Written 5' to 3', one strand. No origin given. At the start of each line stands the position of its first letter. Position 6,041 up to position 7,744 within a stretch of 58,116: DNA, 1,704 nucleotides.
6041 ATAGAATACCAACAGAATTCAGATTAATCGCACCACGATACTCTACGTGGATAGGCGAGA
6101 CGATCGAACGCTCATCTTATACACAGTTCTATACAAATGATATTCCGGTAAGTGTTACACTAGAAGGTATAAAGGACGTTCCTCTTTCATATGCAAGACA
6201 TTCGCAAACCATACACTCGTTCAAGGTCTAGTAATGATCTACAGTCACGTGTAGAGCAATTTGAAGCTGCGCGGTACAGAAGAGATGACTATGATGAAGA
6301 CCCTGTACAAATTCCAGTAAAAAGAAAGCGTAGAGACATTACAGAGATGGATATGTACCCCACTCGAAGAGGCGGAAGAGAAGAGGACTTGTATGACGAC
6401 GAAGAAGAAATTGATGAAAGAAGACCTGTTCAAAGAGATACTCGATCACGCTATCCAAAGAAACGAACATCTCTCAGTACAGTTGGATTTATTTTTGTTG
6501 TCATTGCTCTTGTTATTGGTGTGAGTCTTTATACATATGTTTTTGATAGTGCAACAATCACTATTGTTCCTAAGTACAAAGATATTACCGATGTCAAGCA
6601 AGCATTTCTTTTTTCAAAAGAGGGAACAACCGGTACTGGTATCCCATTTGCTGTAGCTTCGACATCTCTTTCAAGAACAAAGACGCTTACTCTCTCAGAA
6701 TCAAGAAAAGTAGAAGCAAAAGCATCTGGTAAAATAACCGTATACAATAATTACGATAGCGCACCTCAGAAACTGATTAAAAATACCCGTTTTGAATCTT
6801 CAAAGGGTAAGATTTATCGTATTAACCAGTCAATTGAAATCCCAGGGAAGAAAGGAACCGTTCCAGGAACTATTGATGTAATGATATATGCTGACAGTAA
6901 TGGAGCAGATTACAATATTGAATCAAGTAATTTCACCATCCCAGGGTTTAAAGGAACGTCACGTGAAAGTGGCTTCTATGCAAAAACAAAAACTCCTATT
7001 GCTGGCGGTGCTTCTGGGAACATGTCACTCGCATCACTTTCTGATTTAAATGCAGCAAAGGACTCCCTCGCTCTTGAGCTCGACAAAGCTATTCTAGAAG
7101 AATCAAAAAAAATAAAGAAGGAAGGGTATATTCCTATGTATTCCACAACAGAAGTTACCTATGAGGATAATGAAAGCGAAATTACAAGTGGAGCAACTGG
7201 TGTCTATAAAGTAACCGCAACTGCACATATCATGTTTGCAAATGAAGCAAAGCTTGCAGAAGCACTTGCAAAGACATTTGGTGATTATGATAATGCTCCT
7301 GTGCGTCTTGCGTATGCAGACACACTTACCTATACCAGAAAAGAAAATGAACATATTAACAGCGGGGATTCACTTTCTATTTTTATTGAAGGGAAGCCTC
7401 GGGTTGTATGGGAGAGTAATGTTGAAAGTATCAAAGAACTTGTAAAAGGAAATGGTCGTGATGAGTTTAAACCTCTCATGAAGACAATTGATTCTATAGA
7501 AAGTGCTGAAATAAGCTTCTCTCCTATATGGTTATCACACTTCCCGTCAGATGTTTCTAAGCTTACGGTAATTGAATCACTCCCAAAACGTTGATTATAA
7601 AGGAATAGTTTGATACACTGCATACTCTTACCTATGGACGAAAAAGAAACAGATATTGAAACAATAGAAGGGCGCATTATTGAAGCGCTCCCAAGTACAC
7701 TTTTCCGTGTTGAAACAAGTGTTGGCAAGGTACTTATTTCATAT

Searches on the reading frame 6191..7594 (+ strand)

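Call 35: search_protein_families(library=pfam, proteins=[window:6191-7594:+], max_evalue=0.001)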
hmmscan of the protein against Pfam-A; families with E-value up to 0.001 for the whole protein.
window:6191-7594:+ (467 aa): 1 family
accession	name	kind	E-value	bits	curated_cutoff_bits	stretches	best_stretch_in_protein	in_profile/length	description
PF21110.3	GlxA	-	0.00032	21.8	27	0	177-259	1-96/105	GlxA beta barrel domain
